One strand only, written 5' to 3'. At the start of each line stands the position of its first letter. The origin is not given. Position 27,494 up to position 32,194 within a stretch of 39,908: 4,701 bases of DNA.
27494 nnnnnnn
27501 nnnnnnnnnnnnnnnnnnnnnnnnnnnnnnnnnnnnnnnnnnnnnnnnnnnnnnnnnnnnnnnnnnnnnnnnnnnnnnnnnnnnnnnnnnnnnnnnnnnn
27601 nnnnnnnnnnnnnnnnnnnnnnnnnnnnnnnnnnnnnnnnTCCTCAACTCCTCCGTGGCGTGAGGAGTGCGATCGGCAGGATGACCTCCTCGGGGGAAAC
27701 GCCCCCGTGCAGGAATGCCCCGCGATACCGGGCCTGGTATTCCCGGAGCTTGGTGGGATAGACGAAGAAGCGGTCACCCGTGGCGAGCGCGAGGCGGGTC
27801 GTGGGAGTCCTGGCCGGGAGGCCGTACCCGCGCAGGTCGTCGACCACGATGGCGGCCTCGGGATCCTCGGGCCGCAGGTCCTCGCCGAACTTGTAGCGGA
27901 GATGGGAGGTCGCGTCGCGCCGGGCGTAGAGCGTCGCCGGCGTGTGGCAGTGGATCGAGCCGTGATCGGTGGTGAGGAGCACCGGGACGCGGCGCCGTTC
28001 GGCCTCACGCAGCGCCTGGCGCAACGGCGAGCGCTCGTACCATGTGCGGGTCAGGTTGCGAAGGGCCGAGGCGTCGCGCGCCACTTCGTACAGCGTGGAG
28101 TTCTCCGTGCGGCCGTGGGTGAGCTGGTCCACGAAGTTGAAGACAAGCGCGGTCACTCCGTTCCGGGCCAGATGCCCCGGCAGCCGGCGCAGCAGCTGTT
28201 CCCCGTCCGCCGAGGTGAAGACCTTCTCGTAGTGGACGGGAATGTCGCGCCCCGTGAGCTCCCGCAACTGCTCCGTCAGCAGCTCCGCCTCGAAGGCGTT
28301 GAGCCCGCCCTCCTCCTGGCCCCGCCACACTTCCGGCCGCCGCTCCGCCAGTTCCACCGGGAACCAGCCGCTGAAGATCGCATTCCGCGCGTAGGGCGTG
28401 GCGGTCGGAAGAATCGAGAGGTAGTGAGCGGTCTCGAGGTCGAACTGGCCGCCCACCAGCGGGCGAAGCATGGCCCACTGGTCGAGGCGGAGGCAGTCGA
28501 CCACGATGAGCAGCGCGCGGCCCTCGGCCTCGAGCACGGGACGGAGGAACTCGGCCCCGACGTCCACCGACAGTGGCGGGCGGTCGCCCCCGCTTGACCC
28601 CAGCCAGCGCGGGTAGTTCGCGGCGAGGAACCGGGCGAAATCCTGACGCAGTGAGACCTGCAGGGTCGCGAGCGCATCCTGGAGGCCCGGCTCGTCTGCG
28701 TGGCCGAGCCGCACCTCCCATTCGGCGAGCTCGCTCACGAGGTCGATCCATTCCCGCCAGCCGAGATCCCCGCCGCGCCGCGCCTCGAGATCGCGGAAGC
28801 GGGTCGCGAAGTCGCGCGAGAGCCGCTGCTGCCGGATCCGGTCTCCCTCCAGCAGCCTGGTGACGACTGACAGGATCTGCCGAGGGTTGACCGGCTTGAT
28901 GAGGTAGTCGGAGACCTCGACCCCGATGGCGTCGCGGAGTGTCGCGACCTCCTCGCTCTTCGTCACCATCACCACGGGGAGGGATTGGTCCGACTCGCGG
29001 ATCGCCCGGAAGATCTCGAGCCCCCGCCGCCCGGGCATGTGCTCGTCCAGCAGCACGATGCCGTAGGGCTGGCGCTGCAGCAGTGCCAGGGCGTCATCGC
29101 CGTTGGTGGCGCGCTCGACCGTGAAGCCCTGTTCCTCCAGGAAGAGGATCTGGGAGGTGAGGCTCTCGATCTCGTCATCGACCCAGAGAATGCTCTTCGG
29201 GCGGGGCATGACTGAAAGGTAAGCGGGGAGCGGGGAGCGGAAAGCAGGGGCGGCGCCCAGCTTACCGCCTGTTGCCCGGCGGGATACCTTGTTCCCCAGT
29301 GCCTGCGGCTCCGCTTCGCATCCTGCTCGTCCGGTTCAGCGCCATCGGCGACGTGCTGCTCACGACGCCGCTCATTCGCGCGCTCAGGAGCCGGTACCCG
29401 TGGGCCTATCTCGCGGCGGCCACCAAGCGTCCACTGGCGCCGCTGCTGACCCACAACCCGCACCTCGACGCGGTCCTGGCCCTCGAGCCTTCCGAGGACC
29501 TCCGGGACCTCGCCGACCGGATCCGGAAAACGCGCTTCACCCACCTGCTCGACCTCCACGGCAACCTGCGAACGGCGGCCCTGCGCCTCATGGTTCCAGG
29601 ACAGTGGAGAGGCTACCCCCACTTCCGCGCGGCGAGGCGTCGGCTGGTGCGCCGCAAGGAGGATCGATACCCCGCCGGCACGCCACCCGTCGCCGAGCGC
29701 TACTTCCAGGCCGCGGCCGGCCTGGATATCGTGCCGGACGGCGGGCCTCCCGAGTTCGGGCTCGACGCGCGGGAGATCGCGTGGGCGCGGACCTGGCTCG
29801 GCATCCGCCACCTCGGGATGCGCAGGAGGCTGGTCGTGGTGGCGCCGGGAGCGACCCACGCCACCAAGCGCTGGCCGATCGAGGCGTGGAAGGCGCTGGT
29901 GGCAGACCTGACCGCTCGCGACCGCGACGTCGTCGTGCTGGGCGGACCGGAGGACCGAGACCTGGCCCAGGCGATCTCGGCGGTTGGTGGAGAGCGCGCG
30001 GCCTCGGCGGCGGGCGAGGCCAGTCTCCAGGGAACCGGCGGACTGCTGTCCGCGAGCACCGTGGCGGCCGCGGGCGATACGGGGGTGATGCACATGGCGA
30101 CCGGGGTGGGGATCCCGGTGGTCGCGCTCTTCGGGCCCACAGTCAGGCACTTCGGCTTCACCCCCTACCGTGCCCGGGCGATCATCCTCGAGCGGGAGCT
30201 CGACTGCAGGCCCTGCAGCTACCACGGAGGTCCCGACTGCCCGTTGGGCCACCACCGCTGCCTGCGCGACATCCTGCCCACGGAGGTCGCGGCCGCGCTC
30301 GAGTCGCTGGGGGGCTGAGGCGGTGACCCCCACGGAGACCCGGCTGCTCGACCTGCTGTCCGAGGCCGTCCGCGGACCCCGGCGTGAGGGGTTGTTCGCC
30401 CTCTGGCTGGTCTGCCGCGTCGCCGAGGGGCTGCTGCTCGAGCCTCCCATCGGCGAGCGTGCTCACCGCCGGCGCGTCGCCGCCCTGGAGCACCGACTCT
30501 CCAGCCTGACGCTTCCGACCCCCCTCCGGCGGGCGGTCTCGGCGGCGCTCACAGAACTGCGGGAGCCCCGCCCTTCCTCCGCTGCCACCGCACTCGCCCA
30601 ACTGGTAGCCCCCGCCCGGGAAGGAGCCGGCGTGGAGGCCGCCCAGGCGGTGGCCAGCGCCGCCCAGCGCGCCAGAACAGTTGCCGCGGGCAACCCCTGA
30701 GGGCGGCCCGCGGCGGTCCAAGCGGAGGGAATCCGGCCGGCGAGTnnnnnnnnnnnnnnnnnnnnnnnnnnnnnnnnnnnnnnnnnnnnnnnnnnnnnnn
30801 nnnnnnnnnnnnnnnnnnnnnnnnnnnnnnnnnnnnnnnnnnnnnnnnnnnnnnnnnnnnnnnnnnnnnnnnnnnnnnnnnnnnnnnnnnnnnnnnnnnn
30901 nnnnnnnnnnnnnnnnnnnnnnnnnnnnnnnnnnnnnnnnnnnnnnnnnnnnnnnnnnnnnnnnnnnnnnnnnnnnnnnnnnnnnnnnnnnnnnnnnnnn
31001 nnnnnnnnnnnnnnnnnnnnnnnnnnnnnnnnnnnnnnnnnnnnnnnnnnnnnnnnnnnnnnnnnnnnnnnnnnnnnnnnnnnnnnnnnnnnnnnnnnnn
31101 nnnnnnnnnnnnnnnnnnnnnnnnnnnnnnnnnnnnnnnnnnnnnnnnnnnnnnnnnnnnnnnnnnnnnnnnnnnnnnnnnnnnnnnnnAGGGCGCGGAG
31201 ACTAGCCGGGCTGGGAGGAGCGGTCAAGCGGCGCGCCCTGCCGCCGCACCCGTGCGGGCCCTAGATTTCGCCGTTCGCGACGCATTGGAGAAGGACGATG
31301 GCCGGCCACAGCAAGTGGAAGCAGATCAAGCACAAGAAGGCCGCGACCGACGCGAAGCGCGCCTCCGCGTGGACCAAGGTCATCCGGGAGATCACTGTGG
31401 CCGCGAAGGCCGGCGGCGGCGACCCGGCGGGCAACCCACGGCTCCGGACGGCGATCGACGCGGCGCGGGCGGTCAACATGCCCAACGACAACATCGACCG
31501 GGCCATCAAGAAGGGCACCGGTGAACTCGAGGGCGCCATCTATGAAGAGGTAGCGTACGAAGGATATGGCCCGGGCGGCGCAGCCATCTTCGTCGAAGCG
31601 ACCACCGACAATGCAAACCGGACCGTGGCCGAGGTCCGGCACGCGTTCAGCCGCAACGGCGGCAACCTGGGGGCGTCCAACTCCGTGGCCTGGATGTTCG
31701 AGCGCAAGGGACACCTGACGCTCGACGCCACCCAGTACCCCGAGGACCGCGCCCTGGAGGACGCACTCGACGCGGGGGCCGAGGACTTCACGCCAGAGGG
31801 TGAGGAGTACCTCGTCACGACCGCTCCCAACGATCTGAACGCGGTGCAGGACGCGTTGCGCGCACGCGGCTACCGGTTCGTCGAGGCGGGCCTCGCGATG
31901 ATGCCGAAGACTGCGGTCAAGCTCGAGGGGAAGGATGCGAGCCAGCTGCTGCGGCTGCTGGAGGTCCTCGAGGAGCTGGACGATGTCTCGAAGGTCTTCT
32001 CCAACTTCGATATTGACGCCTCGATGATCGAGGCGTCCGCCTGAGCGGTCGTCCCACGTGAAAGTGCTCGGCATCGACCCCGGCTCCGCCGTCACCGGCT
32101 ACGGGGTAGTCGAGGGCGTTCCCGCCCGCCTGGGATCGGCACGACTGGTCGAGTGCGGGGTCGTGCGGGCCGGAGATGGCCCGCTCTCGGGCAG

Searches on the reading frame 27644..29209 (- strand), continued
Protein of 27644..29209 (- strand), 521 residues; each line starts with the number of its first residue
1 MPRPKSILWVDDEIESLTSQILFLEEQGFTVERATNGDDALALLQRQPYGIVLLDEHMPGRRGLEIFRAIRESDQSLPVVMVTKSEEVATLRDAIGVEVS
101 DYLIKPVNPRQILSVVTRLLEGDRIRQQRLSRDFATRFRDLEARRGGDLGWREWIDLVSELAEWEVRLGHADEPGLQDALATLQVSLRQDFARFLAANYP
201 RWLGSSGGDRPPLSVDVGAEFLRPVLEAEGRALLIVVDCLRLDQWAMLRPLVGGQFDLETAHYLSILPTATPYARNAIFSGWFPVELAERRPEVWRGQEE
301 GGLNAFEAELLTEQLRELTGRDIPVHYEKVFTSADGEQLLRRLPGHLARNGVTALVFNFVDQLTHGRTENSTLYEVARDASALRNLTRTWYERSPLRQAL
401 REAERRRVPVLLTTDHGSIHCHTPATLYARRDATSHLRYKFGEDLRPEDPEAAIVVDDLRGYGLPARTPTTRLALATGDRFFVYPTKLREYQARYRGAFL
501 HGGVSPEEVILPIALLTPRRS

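Call 38: search_protein_families(library=ncbifam, proteins=[L049:2276-9793:+, L075:1705-3093:-, L018:6096-7205:-, L024:7210-8568:-, L032:4672-7938:+, L036:7926-9251:+, L013:697-3888:-, L021:17526-20060:-, L042:13880-16357:+, L037:13645-15339:-], max_evalue=0.00001)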
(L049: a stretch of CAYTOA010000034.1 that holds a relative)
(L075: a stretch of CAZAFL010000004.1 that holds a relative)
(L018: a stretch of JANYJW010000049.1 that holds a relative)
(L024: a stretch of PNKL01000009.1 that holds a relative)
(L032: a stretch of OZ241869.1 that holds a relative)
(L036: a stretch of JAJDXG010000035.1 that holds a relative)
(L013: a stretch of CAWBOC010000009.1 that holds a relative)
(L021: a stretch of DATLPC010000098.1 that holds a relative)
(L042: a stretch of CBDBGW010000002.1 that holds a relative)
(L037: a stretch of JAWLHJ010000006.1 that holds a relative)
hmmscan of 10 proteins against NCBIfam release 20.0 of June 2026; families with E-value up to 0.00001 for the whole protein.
L049:2276-9793:+ (2505 aa): 1 family
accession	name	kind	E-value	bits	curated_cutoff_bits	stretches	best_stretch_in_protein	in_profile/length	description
TIGR04189.1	surface_SprA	equivalog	0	1096.6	200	1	251-2499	6-2313/2319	T9SS outer membrane translocon Sov/SprA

L075:1705-3093:- (462 aa): 2 families
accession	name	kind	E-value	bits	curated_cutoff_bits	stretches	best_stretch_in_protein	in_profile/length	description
TIGR04407.1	LptF_YjgP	equivalog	5.8e-50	169.9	230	2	9-245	4-239/347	LPS export ABC transporter permease LptF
TIGR04408.1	LptG_lptG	equivalog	1.3e-31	109.5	240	2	21-197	13-191/351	LPS export ABC transporter permease LptG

L018:6096-7205:- (369 aa): 0 families

L024:7210-8568:- (452 aa): 1 family
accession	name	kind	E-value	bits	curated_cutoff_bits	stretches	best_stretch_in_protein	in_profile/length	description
NF040959.1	MamA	equivalog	4.5e-06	26.2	200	0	15-104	77-166/204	magnetosome protein MamA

L032:4672-7938:+ (1088 aa): 4 families
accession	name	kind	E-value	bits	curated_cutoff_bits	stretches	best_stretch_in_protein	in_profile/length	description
TIGR04514.1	GWxTD_dom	domain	1.6e-14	54.3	28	1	660-769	6-104/105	GWxTD domain-containing protein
TIGR02521.1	type_IV_pilW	equivalog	8.8e-10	38.5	154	0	452-499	153-200/234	type IV pilus biogenesis/stability protein PilW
NF040959.1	MamA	equivalog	1e-06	28.3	200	0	571-654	91-174/204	magnetosome protein MamA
TIGR02917.1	PEP_TPR_lipo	equivalog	3.4e-06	25.2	312.2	0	573-654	487-568/899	XrtA/PEP-CTERM system TPR-repeat protein PrsT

L036:7926-9251:+ (441 aa): 0 families

L013:697-3888:- (1063 aa): 14 families
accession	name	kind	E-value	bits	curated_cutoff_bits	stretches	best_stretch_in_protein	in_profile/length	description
NF033617.1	RND_permease_2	subfamily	4.5e-263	875.7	1250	1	4-1034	1-1008/1009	multidrug efflux RND transporter permease subunit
NF000282.2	RND_permease_1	subfamily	9.6e-197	656.1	1250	1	7-1033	4-1027/1029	multidrug efflux RND transporter permease subunit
NF007798.0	PRK10503.1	equivalog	7.1e-175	583.4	1584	1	6-1045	15-1034/1040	MdtB/MuxB family multidrug efflux RND transporter permease subunit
TIGR00915.1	2A0602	subfamily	3.1e-174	581.6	940.35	1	4-1035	2-1030/1050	efflux RND transporter permease subunit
NF007905.0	PRK10614.1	equivalog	1.1e-172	576.2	1774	1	6-1040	6-1015/1025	multidrug efflux RND transporter permease subunit MdtC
NF007133.0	PRK09579.1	equivalog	1.3e-147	493.1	1763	1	1-1034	1-1003/1017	multidrug efflux RND transporter permease subunit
TIGR00914.1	2A0601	subfamily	5e-147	491.4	701.45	2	527-1033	520-1035/1051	CusA/CzcA family heavy metal efflux RND transporter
NF000037.1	RND_perm_OqxB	exception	5e-129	431.8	2200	1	3-1036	3-1037/1050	multidrug efflux RND transporter permease subunit OqxB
NF007842.1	PRK10555.1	equivalog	5.2e-129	431.8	1854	1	6-1033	4-1026/1036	multidrug efflux RND transporter permease AcrD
NF007131.0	PRK09577.1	equivalog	2.5e-120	402.9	1768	1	7-1043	5-1032/1045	multidrug efflux RND transporter permease subunit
NF011706.2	PRK15127.1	equivalog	2.3e-107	360.2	2150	1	6-1032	4-1028/1049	multidrug efflux RND transporter permease subunit AcrB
TIGR00921.1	2A067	subfamily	1.7e-16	59.5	351.9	2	242-480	98-342/733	hydrophobe/amphiphile efflux-3 (HAE3) family transporter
TIGR00916.1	2A0604s01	subfamily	2.4e-07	30.6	148.6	1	337-477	92-230/231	SecD/SecF family protein translocase subunit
TIGR03480.1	HpnN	hypoth_equivalog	8.7e-07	27.3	751.85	0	330-510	268-440/862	hopanoid biosynthesis associated RND transporter like protein HpnN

L021:17526-20060:- (844 aa): 2 families
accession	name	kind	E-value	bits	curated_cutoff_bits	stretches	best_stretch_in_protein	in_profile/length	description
TIGR03434.1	ADOP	subfamily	1.1e-205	685.2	622.3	1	31-843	2-802/803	ADOP family duplicated permease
NF007826.0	PRK10535.1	equivalog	2.9e-18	65.5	966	1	721-841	524-645/648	macrolide ABC transporter ATP-binding protein/permease MacB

L042:13880-16357:+ (825 aa): 1 family
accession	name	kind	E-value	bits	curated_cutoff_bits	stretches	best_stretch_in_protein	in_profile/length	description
NF007986.1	PRK10714.1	equivalog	6.2e-10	38.6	529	1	287-464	8-174/316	undecaprenyl-phosphate 4-deoxy-4-formamido-L-arabinose transferase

L037:13645-15339:- (564 aa): 0 families

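Call 79: search_protein_families(library=ncbifam, proteins=[L032:11575-13431:+, L018:11557-13374:+, L013:11570-13411:+, L031:11551-13389:+, L032:10001-11557:+, L018:10001-11554:+], max_evalue=1e-100)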
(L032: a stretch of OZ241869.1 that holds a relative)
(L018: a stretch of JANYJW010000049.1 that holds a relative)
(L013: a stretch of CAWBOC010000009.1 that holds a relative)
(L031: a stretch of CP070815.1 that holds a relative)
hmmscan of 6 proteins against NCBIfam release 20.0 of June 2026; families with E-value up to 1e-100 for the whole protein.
L032:11575-13431:+ (618 aa): 8 families
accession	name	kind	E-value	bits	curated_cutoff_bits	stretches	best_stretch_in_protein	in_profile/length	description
TIGR02203.1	MsbA_lipidA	equivalog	6e-144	480.6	602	1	4-600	2-569/572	lipid A export permease/ATP-binding protein MsbA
NF045513.1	HepA_fam_ABC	equivalog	1e-135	453.5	725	1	7-600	25-609/610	heterocyst formation ABC transporter subunit HepA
TIGR02204.1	MsbA_rel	hypoth_equivalog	1.6e-130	436.5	780.4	1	81-600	54-575/576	ABC transporter, permease/ATP-binding protein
NF052233.1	CphA_assoc_ABC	equivalog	2.6e-126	422.9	880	1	73-602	218-745/766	cyanophycin metabolism-associated ABC transporter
TIGR01846.1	type_I_sec_HlyB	subfamily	7.6e-119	398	725.55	1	85-602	181-694/694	type I secretion system permease/ATPase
TIGR00958.1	3a01208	subfamily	3.3e-115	386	874.6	1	97-596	213-710/711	antigen peptide transporter 2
NF008381.0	PRK11176.1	equivalog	1.1e-111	374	867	1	83-601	63-580/582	lipid A ABC transporter ATP-binding protein/permease MsbA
NF010178.0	PRK13657.1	equivalog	1.5e-105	353.9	733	1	1-603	4-573/588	glucan ABC transporter ATP-binding protein/ permease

L018:11557-13374:+ (605 aa): 8 families
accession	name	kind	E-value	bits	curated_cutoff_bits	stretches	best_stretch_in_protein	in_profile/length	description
TIGR02203.1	MsbA_lipidA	equivalog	7e-158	526.6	602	1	4-600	2-572/572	lipid A export permease/ATP-binding protein MsbA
NF045513.1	HepA_fam_ABC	equivalog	2.6e-144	482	725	1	14-598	32-610/610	heterocyst formation ABC transporter subunit HepA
NF008381.0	PRK11176.1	equivalog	3.4e-133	445.1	867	1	53-599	37-581/582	lipid A ABC transporter ATP-binding protein/permease MsbA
NF052233.1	CphA_assoc_ABC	equivalog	5e-130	435.2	880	1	5-599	173-745/766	cyanophycin metabolism-associated ABC transporter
TIGR02204.1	MsbA_rel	hypoth_equivalog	4.1e-128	428.5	780.4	1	104-598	80-576/576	ABC transporter, permease/ATP-binding protein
TIGR00958.1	3a01208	subfamily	1.4e-122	410.3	874.6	1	95-593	214-710/711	antigen peptide transporter 2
TIGR01846.1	type_I_sec_HlyB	subfamily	2.8e-112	376.3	725.55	1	78-597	175-692/694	type I secretion system permease/ATPase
NF010178.0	PRK13657.1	equivalog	1e-105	354.5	733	1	118-598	92-571/588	glucan ABC transporter ATP-binding protein/ permease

L013:11570-13411:+ (613 aa): 9 families
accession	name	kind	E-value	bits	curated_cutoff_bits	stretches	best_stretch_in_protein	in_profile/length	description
TIGR02203.1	MsbA_lipidA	equivalog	4e-156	520.8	602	1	7-602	2-572/572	lipid A export permease/ATP-binding protein MsbA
NF045513.1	HepA_fam_ABC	equivalog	8.4e-151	503.4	725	1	21-600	36-610/610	heterocyst formation ABC transporter subunit HepA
TIGR02204.1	MsbA_rel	hypoth_equivalog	1.7e-131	439.8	780.4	1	78-600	55-576/576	ABC transporter, permease/ATP-binding protein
NF008381.0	PRK11176.1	equivalog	3e-130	435.4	867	1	86-601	70-581/582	lipid A ABC transporter ATP-binding protein/permease MsbA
TIGR00958.1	3a01208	subfamily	9.9e-128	427.4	874.6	1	64-595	182-710/711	antigen peptide transporter 2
NF052233.1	CphA_assoc_ABC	equivalog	1.8e-123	413.5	880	1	91-607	237-751/766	cyanophycin metabolism-associated ABC transporter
TIGR01846.1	type_I_sec_HlyB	subfamily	2.9e-118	396.1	725.55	1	63-599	158-692/694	type I secretion system permease/ATPase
NF010178.0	PRK13657.1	equivalog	3e-106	356.2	733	1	122-605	94-576/588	glucan ABC transporter ATP-binding protein/ permease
TIGR03796.1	NHLM_micro_ABC1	equivalog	4.6e-101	339.1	853.3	1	78-595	188-708/710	NHLP family bacteriocin export ABC transporter peptidase/permease/ATPase subunit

L031:11551-13389:+ (612 aa): 8 families
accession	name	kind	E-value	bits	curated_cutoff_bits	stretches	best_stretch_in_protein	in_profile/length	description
TIGR02203.1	MsbA_lipidA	equivalog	1.5e-154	515.7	602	1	3-598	1-571/572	lipid A export permease/ATP-binding protein MsbA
NF045513.1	HepA_fam_ABC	equivalog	7.3e-148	493.7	725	1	11-597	29-610/610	heterocyst formation ABC transporter subunit HepA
TIGR02204.1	MsbA_rel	hypoth_equivalog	8.1e-133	444.1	780.4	1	78-597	58-576/576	ABC transporter, permease/ATP-binding protein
NF008381.0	PRK11176.1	equivalog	3.9e-132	441.6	867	1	74-598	57-581/582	lipid A ABC transporter ATP-binding protein/permease MsbA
NF052233.1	CphA_assoc_ABC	equivalog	2.7e-124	416.2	880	1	57-600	204-747/766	cyanophycin metabolism-associated ABC transporter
TIGR00958.1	3a01208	subfamily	3.2e-124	415.8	874.6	1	87-592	205-710/711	antigen peptide transporter 2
TIGR01846.1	type_I_sec_HlyB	subfamily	7.6e-113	378.1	725.55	1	84-597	180-693/694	type I secretion system permease/ATPase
NF010178.0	PRK13657.1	equivalog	7.1e-103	345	733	1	119-597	93-571/588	glucan ABC transporter ATP-binding protein/ permease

L032:10001-11557:+ (519 aa): 1 family
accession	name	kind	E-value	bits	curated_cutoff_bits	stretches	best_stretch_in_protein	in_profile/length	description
NF052313.1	T9SS_RR_PorX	equivalog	2.1e-166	554.7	300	1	5-519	2-513/513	T9SS response regulator signal transducer PorX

L018:10001-11554:+ (518 aa): 1 family
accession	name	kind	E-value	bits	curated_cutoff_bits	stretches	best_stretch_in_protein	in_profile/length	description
NF052313.1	T9SS_RR_PorX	equivalog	2.9e-158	527.8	300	1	5-517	2-513/513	T9SS response regulator signal transducer PorX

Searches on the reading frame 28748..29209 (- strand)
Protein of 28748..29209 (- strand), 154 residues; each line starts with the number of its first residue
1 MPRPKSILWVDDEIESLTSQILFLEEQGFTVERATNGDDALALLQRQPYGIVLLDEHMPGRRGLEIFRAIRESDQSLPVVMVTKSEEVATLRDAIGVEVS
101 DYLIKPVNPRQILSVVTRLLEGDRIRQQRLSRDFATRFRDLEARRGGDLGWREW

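Call 76: search_solved_structures(query=window:28748-29209:-, max_evalue=1e-25, show_alignments=5)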
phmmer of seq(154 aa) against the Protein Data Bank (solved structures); distinct sequences matched with E-value up to 1e-25: 5.
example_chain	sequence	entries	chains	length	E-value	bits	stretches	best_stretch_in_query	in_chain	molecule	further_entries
8ted_A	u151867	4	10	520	6.6e-34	120.2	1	7-143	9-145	Response regulator receiver protein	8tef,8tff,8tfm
8thp_A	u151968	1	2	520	6.6e-34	120.2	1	7-143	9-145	Response regulator receiver protein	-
8p6f_A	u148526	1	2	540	7e-34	120.1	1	6-143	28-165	Response regulator receiver domain-containing protein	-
7pv7_D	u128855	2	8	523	1.9e-32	115.4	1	3-154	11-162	Response regulator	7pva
7pvk_A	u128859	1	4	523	1.9e-32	115.4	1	3-154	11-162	Response regulator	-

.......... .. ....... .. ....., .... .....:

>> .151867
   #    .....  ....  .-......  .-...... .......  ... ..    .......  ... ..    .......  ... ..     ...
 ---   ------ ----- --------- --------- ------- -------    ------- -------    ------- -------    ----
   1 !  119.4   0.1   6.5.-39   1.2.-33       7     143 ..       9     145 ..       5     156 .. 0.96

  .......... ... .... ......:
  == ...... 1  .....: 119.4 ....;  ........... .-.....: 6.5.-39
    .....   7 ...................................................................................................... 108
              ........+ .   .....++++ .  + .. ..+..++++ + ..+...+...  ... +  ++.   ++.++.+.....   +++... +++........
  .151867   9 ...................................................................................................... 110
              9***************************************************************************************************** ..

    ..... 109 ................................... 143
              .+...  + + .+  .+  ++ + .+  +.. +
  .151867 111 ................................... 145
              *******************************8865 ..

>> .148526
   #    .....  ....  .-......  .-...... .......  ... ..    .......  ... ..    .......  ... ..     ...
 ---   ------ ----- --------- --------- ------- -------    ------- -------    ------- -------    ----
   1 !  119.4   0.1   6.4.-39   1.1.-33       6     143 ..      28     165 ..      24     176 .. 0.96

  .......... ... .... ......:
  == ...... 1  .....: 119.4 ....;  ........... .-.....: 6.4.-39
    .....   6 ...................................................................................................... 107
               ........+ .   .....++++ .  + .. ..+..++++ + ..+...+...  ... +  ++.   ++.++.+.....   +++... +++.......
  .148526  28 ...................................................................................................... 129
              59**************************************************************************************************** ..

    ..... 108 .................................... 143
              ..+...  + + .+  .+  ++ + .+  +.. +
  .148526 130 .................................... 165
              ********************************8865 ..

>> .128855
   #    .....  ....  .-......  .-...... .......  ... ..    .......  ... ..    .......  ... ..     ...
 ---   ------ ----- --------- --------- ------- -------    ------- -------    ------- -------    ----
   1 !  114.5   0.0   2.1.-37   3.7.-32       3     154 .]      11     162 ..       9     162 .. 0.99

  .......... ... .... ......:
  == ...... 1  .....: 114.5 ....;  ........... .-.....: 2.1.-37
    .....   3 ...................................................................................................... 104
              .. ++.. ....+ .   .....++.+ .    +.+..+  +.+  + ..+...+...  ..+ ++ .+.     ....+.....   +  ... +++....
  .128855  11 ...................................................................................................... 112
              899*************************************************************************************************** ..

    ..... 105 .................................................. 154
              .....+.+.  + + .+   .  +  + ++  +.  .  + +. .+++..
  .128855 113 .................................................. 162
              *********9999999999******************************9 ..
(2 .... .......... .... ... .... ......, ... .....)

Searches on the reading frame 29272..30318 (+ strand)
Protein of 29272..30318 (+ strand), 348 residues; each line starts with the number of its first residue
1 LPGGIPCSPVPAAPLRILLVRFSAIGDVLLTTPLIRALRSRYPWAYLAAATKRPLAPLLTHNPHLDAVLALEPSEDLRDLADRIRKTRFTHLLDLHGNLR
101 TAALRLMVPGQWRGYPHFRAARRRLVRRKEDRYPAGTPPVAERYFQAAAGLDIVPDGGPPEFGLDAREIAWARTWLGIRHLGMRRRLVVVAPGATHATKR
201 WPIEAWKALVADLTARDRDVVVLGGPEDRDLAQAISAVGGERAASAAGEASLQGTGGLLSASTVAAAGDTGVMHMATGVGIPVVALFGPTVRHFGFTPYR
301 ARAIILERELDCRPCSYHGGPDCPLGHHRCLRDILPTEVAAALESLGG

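Call 5: search_protein_families(library=pfam, proteins=[window:29272-30318:+], max_evalue=0.01)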
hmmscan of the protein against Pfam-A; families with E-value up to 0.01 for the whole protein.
window:29272-30318:+ (348 aa): 1 family
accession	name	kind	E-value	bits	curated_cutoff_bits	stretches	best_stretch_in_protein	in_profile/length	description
PF01075.23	Glyco_transf_9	-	8.5e-31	107.6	22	1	79-316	3-237/247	Glycosyltransferase family 9 (heptosyltransferase)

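Call 10: search_protein_families(library=ncbifam, proteins=[window:29272-30318:+], max_evalue=0.001)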
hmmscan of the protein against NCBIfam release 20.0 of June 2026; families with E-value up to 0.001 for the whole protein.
window:29272-30318:+ (348 aa): 6 families
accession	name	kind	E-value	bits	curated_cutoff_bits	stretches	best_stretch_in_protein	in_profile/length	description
TIGR02195.1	heptsyl_trn_II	equivalog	3.3e-33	115.3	134.6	1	16-346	1-337/339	lipopolysaccharide heptosyltransferase II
TIGR02201.1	heptsyl_trn_III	equivalog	1.2e-25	90.3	170.2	1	16-306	1-304/344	putative lipopolysaccharide heptosyltransferase III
TIGR02193.1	heptsyl_trn_I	equivalog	7.5e-24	84.5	185.3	1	16-290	1-284/320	lipopolysaccharide heptosyltransferase I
NF007742.0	PRK10422.1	equivalog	7.1e-21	74.4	467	1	15-300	6-300/352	lipopolysaccharide core heptosyltransferase RfaQ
NF008162.0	PRK10916.1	equivalog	7e-19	68.2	569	1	182-346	177-342/348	ADP-heptose--LPS heptosyltransferase RfaF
NF008204.0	PRK10964.1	equivalog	8.6e-08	31.7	437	1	186-290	179-282/322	lipopolysaccharide heptosyltransferase RfaC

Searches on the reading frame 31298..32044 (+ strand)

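Call 8: search_protein_families(library=pfam, proteins=[window:31298-32044:+], max_evalue=0.001)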
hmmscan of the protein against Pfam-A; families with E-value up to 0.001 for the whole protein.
window:31298-32044:+ (248 aa): 2 families
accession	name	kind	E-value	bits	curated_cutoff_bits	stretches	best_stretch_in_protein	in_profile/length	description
PF01709.26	Transcrip_reg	-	1.2e-56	191.4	27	1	82-237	1-160/160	TACO1/YebC second and third domain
PF20772.2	TACO1_YebC_N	-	9.1e-34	116.2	36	1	5-76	1-73/73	TACO1/YebC protein N-terminal domain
